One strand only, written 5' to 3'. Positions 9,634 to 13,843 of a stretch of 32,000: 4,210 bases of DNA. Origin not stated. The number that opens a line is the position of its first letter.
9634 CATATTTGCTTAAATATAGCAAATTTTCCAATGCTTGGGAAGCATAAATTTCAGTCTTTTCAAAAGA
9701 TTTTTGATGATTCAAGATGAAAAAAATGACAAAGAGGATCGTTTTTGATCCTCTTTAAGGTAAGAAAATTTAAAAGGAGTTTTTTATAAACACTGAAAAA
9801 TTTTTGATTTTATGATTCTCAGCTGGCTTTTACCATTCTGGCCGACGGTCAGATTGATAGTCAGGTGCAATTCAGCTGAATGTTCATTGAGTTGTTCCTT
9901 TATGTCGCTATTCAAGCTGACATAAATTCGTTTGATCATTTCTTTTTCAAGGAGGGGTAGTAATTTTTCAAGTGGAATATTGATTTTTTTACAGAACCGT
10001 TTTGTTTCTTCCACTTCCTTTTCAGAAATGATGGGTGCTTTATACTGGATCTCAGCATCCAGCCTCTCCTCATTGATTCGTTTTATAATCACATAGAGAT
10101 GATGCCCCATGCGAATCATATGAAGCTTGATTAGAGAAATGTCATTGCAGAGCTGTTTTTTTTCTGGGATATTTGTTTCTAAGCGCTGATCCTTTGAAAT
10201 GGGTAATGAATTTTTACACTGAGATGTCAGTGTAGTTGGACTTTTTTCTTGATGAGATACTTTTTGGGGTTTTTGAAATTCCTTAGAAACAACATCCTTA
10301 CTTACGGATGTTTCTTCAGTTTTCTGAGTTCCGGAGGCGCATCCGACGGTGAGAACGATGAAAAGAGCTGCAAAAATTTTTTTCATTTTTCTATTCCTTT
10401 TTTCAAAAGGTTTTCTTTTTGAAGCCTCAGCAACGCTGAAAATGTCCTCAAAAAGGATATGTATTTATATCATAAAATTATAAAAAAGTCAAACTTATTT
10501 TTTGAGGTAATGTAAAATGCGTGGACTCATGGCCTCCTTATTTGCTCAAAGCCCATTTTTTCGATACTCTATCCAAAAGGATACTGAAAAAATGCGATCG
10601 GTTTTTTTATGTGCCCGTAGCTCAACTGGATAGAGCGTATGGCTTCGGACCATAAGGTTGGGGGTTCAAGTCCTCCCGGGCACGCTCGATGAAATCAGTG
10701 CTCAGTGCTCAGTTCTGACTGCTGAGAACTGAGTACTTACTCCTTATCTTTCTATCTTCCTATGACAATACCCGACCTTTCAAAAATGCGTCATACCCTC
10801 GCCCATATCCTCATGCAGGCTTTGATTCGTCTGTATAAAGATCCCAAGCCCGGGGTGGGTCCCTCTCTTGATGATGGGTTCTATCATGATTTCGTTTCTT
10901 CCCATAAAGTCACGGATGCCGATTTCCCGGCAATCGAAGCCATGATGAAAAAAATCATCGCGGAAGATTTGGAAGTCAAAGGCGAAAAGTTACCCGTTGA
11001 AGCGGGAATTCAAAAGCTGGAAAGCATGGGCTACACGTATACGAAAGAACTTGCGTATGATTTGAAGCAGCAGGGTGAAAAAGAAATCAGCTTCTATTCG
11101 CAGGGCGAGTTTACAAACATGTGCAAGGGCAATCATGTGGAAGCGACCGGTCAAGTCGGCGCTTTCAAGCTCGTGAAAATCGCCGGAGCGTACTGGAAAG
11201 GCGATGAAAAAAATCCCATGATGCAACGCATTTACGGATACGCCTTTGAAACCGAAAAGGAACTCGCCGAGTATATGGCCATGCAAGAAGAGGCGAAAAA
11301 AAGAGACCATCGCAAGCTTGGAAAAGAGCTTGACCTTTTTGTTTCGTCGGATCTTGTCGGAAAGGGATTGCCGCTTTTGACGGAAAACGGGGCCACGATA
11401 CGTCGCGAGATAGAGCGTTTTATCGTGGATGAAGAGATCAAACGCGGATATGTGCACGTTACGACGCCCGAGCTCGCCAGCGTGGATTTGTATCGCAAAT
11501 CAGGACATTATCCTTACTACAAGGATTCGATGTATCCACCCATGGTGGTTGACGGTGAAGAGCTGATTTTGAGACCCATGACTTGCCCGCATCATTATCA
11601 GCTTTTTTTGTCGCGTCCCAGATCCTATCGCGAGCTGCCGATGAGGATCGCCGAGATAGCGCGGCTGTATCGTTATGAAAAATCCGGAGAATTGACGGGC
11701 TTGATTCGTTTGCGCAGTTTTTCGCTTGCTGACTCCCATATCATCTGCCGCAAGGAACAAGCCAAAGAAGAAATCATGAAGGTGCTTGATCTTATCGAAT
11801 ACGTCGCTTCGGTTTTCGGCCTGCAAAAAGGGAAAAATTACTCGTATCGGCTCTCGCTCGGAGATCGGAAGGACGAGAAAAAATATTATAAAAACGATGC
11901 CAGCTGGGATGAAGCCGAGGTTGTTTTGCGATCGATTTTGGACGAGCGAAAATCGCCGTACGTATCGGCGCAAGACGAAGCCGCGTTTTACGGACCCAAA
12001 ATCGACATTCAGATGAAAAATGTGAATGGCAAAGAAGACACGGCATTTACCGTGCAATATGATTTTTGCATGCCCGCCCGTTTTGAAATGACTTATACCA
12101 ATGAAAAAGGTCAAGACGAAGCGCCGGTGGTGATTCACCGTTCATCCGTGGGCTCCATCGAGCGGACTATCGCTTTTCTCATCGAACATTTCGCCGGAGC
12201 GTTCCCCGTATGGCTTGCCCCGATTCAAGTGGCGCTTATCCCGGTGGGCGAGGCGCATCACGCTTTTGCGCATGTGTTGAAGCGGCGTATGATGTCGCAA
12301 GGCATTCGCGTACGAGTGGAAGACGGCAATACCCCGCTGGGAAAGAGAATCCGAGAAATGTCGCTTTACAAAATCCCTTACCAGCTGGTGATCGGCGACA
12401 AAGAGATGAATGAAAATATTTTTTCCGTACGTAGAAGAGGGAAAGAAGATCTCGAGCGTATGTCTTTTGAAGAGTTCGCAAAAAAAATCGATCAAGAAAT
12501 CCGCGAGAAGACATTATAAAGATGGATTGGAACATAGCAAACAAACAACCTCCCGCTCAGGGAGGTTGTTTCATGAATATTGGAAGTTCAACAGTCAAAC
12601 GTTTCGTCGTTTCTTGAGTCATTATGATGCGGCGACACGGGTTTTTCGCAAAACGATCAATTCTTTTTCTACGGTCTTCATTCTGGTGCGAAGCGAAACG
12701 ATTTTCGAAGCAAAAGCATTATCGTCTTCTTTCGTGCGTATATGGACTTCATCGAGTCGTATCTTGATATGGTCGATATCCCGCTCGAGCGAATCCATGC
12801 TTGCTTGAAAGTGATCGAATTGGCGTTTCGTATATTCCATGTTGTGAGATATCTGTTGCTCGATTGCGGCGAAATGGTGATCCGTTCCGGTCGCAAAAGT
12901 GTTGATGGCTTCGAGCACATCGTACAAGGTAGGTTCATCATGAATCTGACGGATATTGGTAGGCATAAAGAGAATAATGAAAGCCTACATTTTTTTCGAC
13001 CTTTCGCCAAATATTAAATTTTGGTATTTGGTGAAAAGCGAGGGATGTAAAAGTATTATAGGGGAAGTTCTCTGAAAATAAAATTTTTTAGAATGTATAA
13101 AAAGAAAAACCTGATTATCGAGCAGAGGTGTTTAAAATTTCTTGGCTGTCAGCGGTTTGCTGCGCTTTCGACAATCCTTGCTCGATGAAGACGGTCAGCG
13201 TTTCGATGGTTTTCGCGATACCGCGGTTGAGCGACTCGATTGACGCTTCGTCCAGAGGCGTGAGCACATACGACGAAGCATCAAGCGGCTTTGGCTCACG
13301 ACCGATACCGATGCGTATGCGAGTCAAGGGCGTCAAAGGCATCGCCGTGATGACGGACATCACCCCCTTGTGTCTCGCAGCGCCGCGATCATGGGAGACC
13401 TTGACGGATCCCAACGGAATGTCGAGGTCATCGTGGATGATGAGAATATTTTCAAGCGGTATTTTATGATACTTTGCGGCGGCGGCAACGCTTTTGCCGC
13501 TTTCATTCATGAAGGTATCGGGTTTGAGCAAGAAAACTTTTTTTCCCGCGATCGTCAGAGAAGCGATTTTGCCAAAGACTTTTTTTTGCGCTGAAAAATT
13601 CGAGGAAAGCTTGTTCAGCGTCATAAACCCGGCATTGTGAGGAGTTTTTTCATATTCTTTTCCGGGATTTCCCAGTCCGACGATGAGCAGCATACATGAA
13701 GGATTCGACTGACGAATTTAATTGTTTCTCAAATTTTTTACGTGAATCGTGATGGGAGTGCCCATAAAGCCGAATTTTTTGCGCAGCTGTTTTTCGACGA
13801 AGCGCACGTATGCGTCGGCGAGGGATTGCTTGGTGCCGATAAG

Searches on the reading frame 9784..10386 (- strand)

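Call 6: search_protein_families(library=pfam, proteins=[window:9784-10386:-], max_evalue=0.001)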
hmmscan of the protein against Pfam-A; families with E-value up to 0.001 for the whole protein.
window:9784-10386:- (200 aa): 0 families

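Call 8: search_protein_families(library=ncbifam, proteins=[window:9784-10386:-], max_evalue=0.01)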
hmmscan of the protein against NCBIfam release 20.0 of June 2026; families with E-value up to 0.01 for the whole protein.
window:9784-10386:- (200 aa): 2 families
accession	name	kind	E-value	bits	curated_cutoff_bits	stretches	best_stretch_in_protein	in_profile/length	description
NF058647.1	lipo_LytA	equivalog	0.003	17.7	110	0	1-31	1-31/107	acidic lipoprotein LytA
NF033802.1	AimP_fam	subfamily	0.0069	16.6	35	0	1-32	1-34/43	lysogeny pheromone AimP family peptide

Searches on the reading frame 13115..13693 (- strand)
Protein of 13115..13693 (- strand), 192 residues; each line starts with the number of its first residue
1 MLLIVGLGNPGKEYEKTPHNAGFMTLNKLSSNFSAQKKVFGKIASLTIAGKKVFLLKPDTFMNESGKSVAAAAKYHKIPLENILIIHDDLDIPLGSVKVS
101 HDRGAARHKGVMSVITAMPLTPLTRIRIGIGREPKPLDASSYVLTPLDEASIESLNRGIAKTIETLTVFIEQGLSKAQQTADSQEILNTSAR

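Call 7: search_protein_families(library=pfam, proteins=[window:13115-13693:-], max_evalue=0.001)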
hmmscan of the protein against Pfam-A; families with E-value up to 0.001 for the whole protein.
window:13115-13693:- (192 aa): 1 family
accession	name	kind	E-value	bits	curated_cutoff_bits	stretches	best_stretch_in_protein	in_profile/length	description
PF01195.25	Pept_tRNA_hydro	-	1.3e-52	178.7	27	1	3-180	1-181/183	Peptidyl-tRNA hydrolase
